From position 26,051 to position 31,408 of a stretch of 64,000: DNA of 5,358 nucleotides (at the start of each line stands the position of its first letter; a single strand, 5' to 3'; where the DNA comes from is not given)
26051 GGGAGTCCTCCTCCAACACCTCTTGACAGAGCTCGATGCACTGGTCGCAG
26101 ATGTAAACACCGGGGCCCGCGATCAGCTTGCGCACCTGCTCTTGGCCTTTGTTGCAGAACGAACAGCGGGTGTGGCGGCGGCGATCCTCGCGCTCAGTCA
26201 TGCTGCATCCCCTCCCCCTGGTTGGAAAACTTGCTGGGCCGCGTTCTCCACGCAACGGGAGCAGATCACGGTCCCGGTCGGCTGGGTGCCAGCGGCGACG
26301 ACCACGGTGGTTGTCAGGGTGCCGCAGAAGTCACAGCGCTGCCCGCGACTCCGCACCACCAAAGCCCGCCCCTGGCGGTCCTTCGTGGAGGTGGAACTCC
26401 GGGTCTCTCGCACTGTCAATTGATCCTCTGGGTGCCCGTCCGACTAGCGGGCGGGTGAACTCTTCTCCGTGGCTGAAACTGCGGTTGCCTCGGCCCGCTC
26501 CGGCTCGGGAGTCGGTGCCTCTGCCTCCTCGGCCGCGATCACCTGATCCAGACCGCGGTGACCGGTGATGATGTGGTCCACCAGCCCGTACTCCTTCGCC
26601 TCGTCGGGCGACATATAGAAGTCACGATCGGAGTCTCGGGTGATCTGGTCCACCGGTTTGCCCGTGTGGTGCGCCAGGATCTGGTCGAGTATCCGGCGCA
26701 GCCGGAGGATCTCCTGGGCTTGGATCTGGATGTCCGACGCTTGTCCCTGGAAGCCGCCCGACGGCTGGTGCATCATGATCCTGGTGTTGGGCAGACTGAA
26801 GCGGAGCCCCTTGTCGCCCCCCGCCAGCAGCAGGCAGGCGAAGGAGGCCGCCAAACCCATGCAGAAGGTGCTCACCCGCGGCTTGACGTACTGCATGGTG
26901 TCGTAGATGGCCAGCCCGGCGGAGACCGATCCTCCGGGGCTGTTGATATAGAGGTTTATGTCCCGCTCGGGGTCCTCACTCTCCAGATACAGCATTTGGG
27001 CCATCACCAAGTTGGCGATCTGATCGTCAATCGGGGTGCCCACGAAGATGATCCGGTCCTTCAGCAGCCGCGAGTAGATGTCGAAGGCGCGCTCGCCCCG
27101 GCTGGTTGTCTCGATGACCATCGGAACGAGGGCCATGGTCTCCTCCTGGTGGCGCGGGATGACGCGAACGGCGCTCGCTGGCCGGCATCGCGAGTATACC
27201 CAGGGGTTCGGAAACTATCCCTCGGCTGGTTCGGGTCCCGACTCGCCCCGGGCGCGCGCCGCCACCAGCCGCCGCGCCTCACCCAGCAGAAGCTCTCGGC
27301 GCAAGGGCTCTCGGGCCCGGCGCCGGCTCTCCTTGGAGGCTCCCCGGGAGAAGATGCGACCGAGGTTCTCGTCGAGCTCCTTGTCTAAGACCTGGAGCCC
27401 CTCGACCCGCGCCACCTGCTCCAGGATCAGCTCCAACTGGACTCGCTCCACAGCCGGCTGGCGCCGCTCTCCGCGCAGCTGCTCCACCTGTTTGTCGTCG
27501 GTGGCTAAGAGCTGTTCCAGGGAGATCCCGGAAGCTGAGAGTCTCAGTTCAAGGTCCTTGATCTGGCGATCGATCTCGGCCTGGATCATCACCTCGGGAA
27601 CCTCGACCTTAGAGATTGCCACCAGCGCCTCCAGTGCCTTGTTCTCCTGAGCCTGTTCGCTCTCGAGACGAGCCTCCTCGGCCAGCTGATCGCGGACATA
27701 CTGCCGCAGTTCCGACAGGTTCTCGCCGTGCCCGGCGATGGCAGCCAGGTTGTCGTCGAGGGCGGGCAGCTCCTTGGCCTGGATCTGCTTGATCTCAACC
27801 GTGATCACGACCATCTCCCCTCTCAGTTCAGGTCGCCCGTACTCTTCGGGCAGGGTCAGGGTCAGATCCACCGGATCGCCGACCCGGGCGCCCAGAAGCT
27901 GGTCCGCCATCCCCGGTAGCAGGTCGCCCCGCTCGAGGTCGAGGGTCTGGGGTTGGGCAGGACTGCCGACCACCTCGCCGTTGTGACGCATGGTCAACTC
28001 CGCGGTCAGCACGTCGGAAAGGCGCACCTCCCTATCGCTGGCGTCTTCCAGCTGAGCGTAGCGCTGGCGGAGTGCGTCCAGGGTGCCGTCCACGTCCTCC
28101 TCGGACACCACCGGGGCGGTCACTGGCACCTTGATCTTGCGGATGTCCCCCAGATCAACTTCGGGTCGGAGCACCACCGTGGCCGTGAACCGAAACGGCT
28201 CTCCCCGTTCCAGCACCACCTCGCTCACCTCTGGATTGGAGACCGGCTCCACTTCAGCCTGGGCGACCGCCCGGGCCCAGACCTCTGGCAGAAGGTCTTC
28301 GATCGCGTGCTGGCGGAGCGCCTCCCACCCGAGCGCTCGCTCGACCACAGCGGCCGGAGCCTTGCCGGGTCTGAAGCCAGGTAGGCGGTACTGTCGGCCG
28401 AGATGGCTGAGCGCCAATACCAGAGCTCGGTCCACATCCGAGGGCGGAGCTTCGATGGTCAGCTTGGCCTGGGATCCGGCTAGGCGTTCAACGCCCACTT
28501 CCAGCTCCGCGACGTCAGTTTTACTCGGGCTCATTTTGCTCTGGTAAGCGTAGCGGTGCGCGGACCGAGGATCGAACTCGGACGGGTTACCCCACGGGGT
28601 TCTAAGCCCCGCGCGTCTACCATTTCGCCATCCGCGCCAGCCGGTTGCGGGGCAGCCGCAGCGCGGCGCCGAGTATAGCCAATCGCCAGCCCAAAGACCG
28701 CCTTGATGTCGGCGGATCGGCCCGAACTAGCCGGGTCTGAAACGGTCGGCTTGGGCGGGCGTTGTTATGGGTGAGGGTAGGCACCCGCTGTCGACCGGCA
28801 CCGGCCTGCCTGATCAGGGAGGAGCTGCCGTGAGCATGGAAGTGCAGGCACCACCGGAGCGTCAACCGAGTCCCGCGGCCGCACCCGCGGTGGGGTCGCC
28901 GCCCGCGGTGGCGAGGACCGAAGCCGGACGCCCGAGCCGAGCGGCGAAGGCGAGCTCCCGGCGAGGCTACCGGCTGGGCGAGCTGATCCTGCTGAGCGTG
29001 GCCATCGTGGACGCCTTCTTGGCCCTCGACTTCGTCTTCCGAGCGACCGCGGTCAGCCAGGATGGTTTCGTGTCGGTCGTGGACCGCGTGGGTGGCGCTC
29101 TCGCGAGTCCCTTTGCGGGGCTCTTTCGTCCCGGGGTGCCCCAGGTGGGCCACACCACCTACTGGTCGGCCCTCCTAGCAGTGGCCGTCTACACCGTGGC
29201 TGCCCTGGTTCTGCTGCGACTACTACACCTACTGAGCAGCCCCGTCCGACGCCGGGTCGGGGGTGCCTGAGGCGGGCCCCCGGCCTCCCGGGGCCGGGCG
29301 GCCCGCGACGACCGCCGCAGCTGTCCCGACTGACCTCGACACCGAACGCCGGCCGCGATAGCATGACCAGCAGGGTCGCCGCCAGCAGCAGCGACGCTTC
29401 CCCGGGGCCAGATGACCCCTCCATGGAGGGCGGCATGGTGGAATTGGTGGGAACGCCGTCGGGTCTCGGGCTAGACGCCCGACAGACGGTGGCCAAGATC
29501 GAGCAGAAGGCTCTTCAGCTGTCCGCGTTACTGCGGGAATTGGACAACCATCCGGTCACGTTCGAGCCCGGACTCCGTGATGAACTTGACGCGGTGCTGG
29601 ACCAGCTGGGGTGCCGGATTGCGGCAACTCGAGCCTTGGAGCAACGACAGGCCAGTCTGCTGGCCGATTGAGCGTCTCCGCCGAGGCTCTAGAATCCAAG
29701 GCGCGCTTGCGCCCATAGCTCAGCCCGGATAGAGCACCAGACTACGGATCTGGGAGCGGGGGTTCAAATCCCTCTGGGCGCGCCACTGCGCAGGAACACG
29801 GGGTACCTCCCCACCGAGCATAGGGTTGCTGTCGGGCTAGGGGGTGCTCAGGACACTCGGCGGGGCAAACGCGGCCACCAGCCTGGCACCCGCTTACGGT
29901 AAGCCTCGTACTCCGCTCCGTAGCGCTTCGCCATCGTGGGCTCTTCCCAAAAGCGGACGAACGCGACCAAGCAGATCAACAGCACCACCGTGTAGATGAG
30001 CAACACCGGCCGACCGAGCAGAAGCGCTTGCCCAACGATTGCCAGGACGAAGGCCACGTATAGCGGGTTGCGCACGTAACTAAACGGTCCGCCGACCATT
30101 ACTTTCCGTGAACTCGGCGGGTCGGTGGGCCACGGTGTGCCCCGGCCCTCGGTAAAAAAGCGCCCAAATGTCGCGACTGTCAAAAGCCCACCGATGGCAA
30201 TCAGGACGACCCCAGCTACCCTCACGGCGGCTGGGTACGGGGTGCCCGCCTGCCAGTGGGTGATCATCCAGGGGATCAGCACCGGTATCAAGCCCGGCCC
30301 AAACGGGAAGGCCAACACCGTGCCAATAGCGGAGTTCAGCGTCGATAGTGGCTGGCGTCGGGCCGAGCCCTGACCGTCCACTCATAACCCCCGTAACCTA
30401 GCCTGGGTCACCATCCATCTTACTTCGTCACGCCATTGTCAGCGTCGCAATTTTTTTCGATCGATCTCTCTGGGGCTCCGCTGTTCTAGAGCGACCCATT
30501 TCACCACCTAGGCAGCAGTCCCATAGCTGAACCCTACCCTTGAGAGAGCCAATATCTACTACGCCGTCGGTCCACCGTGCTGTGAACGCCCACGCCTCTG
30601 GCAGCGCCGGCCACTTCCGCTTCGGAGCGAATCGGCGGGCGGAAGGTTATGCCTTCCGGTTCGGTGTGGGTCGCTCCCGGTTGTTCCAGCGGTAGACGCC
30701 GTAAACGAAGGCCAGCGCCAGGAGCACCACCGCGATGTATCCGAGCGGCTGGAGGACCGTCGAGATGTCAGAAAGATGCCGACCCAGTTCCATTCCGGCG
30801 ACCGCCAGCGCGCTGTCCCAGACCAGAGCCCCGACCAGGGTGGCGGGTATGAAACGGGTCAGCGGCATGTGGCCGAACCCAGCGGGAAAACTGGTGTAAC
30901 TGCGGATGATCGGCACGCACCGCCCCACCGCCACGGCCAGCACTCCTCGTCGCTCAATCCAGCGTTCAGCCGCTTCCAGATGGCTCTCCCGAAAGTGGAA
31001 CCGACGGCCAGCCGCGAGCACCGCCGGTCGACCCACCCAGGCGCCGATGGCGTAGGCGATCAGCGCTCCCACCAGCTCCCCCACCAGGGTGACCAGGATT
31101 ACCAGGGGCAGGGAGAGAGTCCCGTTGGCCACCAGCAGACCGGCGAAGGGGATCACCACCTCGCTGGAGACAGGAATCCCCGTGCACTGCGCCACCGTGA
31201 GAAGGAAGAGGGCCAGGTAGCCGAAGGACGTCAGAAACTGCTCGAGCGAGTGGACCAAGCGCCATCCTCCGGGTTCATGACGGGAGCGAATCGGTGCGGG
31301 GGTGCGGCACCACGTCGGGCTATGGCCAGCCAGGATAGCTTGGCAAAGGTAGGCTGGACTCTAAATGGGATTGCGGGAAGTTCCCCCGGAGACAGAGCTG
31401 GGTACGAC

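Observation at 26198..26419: Stand-alone ClpX zinc-finger microprotein inserted between clpP and clpX and coupled to clpX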

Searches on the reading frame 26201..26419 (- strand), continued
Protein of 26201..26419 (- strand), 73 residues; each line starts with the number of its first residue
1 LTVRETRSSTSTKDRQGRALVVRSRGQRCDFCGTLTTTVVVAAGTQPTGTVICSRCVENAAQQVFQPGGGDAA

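Call 82: find_related_loci(query=A6, collection=viral_contigs, flank=2000)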
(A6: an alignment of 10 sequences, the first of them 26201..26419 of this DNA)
Query A6 (73 aa) in viral_contigs; peptide patterns used: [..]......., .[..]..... (x = any residue, [..] = any of these).
193 stretches matched a pattern, but none encodes a relative of the query by tblastn (E <= 1e-3).

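Call 84: search_protein_families(library=pfam, proteins=[P0005, P0007, P0010, P0135, P0137, P0139, P0140, P0141, P0142, P0143], max_evalue=0.01)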
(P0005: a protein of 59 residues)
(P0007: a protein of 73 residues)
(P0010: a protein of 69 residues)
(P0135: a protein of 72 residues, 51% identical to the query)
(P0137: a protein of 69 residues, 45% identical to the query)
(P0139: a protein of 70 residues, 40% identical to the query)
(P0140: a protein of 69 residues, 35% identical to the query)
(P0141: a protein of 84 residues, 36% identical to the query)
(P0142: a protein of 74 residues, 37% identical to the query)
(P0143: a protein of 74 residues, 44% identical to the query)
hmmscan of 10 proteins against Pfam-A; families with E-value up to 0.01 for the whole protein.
P0005 (59 aa): 1 family
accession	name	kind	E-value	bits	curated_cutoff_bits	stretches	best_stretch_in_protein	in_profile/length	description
PF06689.19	zf-C4_ClpX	-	7.2e-06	26.2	27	1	14-46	2-33/39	ClpX C4-type zinc finger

P0007 (73 aa): 1 family
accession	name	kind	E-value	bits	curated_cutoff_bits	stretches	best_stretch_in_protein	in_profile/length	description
PF06689.19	zf-C4_ClpX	-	1.4e-05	25.3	27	1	27-58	2-32/39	ClpX C4-type zinc finger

P0010 (69 aa): 1 family
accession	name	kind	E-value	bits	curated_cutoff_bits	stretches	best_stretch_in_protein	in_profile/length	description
PF06689.19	zf-C4_ClpX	-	1.1e-05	25.7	27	1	24-54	2-31/39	ClpX C4-type zinc finger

P0135 (72 aa): 1 family
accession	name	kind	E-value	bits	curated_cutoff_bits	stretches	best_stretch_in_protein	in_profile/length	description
PF06689.19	zf-C4_ClpX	-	6e-06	26.5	27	1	27-59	2-33/39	ClpX C4-type zinc finger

P0137 (69 aa): 1 family
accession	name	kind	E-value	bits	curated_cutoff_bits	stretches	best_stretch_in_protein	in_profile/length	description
PF06689.19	zf-C4_ClpX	-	5.8e-06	26.5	27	1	24-54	2-31/39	ClpX C4-type zinc finger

P0139 (70 aa): 1 family
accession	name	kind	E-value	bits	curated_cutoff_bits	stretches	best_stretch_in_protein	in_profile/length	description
PF06689.19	zf-C4_ClpX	-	4.6e-07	30.1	27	1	25-59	2-35/39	ClpX C4-type zinc finger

P0140 (69 aa): 1 family
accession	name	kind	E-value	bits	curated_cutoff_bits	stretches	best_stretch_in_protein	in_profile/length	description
PF06689.19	zf-C4_ClpX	-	6.2e-06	26.5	27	1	24-55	2-32/39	ClpX C4-type zinc finger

P0141 (84 aa): 1 family
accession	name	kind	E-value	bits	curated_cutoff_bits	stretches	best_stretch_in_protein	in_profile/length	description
PF06689.19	zf-C4_ClpX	-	1.8e-06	28.2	27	1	39-71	2-33/39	ClpX C4-type zinc finger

P0142 (74 aa): 1 family
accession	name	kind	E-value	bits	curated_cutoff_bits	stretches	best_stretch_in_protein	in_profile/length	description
PF06689.19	zf-C4_ClpX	-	1.1e-09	38.4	27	1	26-57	2-32/39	ClpX C4-type zinc finger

P0143 (74 aa): 1 family
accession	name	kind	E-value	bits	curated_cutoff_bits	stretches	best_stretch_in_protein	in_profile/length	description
PF06689.19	zf-C4_ClpX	-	2.8e-08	33.9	27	1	26-57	2-32/39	ClpX C4-type zinc finger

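Call 85: find_encoding_contigs(protein=P0143, flank=2500, max_places=2)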
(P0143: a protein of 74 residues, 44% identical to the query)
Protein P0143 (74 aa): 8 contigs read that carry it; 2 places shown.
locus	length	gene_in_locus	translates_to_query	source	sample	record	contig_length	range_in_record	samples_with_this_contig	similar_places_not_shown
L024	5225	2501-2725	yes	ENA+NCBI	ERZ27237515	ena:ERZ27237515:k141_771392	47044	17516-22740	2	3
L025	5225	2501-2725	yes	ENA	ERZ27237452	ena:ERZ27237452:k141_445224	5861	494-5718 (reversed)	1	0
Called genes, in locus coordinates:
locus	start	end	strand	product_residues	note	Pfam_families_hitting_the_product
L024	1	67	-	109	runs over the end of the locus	-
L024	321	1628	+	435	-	PF05697:Trigger_N, PF05698:Trigger_C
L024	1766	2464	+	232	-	PF00574:CLP_protease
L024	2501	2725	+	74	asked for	PF06689:zf-C4_ClpX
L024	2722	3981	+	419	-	PF06689:zf-C4_ClpX, PF01078:Mg_chelatase (faint), PF05496:RuvB_N (weak), PF00004:AAA, PF07724:AAA_2, PF07728:AAA_5 (weak), PF10431:ClpB_D2-small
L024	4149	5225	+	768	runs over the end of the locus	PF08267:Meth_synt_1, PF01717:Meth_synt_2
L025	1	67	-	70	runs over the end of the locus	?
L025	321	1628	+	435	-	PF05697:Trigger_N, PF05698:Trigger_C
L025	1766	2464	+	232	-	PF00574:CLP_protease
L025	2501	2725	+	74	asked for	PF06689:zf-C4_ClpX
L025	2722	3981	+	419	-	PF06689:zf-C4_ClpX, PF01078:Mg_chelatase (faint), PF05496:RuvB_N (weak), PF00004:AAA, PF07724:AAA_2, PF07728:AAA_5 (weak), PF10431:ClpB_D2-small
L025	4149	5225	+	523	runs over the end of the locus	?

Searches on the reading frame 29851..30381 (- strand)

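Call 76: search_protein_families(library=pfam, proteins=[window:29851-30381:-], max_evalue=0.00001)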
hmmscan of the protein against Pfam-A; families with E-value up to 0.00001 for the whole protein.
window:29851-30381:- (177 aa): 1 family
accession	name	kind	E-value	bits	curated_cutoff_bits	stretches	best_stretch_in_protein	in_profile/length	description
PF04191.18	PEMT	-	1.1e-15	58.3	25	1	55-156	4-104/105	Phospholipid methyltransferase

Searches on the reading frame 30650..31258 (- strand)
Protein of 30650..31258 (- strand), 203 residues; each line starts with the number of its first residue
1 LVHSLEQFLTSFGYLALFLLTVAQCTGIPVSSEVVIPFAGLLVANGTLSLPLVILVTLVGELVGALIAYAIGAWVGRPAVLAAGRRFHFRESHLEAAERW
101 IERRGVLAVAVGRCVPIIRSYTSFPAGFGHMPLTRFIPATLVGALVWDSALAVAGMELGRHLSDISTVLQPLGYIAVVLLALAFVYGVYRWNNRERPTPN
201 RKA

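Call 76: search_protein_families(library=pfam, proteins=[window:30650-31258:-], max_evalue=0.00001)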
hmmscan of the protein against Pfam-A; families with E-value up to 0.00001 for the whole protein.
window:30650-31258:- (203 aa): 1 family
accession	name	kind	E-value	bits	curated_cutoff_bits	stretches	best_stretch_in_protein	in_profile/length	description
PF09335.16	VTT_dom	-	6.6e-21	75.5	33.9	1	36-156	1-122/123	VTT domain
